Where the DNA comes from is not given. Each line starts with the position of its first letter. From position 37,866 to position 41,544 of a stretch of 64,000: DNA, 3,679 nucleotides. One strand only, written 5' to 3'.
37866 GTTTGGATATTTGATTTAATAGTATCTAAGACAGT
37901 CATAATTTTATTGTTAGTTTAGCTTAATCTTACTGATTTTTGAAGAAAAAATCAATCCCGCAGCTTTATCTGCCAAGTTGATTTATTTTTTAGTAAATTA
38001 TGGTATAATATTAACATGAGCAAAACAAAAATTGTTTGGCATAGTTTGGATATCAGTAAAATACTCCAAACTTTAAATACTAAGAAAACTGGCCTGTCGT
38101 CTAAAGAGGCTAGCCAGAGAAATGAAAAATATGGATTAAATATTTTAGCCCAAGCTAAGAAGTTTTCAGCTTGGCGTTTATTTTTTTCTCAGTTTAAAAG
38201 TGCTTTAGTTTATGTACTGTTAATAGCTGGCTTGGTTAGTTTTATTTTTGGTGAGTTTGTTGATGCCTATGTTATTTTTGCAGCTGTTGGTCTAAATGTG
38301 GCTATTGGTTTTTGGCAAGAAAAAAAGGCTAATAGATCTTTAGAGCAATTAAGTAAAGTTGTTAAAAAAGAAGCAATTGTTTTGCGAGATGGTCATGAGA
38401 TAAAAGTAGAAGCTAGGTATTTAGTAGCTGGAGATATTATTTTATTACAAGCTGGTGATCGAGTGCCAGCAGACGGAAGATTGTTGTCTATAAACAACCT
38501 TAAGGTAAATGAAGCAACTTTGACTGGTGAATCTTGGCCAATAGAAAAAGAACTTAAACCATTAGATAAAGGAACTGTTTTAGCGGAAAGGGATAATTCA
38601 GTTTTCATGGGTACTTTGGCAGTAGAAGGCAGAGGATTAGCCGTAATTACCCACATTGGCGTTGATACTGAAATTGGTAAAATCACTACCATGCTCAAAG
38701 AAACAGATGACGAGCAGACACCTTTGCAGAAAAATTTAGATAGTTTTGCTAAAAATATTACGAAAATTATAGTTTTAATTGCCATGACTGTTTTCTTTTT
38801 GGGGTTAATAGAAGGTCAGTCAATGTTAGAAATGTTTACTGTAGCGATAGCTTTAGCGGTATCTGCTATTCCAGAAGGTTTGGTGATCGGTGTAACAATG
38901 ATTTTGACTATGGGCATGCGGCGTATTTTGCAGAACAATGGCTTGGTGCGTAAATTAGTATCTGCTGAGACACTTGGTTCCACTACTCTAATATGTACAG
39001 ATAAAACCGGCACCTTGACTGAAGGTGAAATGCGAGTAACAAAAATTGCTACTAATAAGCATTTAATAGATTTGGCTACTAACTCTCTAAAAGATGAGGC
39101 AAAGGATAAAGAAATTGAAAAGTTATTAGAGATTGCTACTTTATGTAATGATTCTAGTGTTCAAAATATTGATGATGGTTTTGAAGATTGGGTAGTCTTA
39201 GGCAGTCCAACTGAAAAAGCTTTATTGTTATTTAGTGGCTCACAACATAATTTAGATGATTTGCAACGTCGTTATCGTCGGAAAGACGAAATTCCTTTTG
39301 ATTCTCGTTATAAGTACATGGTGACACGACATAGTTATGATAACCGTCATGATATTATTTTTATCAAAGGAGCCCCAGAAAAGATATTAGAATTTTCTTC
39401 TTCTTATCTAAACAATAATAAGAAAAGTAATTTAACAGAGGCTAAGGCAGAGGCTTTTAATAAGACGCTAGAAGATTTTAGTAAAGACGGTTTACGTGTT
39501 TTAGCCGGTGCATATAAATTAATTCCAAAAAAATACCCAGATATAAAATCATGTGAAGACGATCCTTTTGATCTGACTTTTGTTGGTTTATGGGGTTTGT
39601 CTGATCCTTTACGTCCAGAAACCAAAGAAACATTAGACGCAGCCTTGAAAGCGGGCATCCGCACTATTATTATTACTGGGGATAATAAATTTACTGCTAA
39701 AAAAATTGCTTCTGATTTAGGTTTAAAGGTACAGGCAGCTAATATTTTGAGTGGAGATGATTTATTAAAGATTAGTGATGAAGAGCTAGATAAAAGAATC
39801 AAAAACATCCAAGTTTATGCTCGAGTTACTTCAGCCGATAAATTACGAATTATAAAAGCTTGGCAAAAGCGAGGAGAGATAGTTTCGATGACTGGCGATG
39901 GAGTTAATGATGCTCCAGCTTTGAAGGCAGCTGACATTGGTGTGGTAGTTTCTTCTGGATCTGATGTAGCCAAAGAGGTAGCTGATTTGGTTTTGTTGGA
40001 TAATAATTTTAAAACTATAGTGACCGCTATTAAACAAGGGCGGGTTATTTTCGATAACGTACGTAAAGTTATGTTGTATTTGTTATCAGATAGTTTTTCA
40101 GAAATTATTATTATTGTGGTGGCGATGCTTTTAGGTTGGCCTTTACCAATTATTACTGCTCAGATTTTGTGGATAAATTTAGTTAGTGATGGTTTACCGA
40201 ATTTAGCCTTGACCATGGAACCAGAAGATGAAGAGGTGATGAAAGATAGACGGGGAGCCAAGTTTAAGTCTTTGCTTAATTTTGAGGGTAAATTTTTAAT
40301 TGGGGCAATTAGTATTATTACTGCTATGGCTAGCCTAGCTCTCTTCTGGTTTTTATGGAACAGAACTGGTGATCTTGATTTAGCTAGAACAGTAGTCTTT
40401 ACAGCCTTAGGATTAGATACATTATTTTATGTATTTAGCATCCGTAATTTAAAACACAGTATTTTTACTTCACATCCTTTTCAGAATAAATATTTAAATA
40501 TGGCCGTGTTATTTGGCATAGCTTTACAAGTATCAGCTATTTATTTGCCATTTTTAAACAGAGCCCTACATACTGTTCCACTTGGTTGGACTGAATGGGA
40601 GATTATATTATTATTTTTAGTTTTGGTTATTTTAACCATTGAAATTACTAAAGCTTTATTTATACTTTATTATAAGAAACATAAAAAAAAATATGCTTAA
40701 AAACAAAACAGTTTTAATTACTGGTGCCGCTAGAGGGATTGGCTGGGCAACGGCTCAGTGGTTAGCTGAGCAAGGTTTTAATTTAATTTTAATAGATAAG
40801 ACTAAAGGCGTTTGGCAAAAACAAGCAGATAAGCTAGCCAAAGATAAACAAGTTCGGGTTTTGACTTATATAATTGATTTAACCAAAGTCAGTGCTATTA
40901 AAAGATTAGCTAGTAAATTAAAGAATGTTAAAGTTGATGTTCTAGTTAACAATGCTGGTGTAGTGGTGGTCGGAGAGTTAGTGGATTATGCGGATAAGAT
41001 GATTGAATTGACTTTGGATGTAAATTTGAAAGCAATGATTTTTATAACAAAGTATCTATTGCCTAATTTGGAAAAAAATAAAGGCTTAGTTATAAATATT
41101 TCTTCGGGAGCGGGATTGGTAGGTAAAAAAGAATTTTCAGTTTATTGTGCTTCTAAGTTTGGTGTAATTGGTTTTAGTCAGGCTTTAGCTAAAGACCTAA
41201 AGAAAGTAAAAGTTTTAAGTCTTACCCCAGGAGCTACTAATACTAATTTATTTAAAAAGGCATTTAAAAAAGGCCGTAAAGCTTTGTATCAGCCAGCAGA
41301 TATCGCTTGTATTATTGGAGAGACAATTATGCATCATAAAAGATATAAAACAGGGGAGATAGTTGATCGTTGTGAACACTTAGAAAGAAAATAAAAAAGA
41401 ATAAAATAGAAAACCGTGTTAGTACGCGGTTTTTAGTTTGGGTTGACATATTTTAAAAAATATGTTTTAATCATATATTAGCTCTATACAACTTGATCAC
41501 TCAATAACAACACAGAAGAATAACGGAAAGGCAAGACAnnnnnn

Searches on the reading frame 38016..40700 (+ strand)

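Call 43: search_protein_families(library=pfam, proteins=[window:38016-40700:+], max_evalue=0.001)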
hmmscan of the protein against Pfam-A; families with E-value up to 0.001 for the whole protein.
window:38016-40700:+ (894 aa): 7 families
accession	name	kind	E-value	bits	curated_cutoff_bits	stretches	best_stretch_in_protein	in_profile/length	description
PF00122.25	E1-E2_ATPase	-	1.1e-51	175.3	28.1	1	116-306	3-180/181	E1-E2 ATPase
PF00689.26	Cation_ATPase_C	-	2.8e-40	138.4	27.3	1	709-880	1-174/175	Cation transporting ATPase, C-terminus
PF00690.31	Cation_ATPase_N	-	5.7e-20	71.2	20.4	1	8-75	1-69/69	Cation transporter/ATPase, N-terminus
PF00702.32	Hydrolase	-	1.3e-19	71.8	26.4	1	325-640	3-191/191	haloacid dehalogenase-like hydrolase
PF13246.12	Cation_ATPase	-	2e-17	63.4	21.7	1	375-463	1-90/91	Cation transport ATPase (P-type)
PF08282.18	Hydrolase_3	-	1.9e-07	31.6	20.9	1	613-672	196-255/255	haloacid dehalogenase-like hydrolase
PF12710.13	HAD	-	1e-05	26.5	27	1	532-637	86-189/189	haloacid dehalogenase-like hydrolase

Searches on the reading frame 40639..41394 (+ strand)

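Call 43: search_protein_families(library=pfam, proteins=[window:40639-41394:+], max_evalue=0.001)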
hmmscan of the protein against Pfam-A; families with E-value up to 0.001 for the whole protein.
window:40639-41394:+ (251 aa): 5 families
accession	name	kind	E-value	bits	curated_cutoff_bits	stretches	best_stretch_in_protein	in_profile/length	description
PF00106.31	adh_short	-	3.4e-46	157.7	26.6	1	23-210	1-192/195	short chain dehydrogenase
PF13561.12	adh_short_C2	-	7.8e-33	114.4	27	1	29-208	1-184/236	Enoyl-(Acyl carrier protein) reductase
PF08659.16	KR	-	2.3e-11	44.4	22.6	1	24-173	2-153/180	KR domain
PF23441.1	SDR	-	5.6e-07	29.6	27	1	18-209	3-203/258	SDR-like rossmann domain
PF01370.27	Epimerase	-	0.00037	20.4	20.9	1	25-137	1-103/240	NAD dependent epimerase/dehydratase family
